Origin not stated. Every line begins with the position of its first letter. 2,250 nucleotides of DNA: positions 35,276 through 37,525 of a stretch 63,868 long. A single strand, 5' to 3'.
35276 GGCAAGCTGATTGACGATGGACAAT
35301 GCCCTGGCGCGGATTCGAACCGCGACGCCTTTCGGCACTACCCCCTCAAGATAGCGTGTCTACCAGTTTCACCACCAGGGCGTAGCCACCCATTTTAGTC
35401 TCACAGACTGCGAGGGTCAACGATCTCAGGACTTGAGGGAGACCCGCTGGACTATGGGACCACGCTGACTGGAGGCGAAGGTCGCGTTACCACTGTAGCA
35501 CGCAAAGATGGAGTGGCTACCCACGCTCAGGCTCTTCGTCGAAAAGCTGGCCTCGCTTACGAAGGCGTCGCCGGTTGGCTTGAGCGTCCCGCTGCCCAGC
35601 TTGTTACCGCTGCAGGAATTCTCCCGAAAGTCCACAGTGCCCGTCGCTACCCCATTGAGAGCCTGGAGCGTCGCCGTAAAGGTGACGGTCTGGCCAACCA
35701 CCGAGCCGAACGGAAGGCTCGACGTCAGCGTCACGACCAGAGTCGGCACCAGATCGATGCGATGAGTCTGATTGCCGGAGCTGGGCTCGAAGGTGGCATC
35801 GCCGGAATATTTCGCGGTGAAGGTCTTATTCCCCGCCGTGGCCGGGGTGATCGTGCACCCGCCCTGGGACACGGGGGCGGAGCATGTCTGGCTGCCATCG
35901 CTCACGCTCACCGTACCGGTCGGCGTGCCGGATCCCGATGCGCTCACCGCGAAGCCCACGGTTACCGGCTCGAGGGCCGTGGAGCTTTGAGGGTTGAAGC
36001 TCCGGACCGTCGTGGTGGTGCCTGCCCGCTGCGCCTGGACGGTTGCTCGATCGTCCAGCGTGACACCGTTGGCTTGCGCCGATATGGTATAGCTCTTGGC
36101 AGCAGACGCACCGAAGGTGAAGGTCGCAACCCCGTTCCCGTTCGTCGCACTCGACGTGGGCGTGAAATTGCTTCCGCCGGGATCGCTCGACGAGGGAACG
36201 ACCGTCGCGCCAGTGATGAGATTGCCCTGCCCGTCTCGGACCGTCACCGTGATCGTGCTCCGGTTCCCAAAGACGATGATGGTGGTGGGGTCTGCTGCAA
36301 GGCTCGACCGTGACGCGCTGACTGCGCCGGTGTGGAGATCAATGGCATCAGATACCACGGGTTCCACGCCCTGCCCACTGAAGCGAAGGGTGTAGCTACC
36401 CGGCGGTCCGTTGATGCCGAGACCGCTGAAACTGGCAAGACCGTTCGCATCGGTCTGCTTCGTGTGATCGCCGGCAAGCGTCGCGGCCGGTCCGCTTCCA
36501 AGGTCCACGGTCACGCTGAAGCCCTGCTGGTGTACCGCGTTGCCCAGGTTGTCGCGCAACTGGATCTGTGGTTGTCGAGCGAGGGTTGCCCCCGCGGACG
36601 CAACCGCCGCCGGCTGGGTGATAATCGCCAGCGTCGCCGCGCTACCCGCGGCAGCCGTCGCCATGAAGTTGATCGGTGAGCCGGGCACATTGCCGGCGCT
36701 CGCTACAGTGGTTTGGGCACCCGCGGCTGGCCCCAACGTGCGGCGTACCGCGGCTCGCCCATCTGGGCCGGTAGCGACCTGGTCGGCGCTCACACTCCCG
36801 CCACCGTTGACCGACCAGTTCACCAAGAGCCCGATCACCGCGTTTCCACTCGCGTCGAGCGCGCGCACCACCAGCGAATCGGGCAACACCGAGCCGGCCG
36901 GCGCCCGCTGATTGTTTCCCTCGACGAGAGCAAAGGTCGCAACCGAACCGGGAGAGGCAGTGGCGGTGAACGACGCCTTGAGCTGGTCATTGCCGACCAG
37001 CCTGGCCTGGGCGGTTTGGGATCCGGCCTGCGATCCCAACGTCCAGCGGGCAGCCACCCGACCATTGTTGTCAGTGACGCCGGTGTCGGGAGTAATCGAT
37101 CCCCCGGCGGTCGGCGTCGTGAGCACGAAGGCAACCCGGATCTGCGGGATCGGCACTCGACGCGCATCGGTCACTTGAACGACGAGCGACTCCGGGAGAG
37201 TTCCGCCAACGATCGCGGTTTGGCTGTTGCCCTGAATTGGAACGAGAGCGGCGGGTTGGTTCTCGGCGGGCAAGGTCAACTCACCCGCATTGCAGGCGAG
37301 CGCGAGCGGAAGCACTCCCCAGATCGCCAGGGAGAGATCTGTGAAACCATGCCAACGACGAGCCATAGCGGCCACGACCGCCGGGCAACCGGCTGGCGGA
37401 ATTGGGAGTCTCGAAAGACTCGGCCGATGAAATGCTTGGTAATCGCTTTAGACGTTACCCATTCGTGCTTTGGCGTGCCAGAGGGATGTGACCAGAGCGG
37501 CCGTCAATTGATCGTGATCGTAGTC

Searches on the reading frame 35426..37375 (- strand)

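Call 91: search_protein_families(library=pfam, proteins=[window:35426-37375:-], max_evalue=0.00001)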
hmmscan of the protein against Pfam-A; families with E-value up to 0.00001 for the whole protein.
window:35426-37375:- (649 aa): 3 families
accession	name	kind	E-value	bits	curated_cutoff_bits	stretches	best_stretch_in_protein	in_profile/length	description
PF16640.11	Big_3_5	-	4.8e-25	88.4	35.5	2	558-645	8-87/88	Bacterial Ig-like domain (group 3)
PF02369.22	Big_1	-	4.7e-22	78.3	34.9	2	359-446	4-90/93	Bacterial Ig-like domain (group 1)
PF13620.12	CarboxypepD_reg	-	1e-07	32.6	32.3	0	374-455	1-76/82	Carboxypeptidase regulatory-like domain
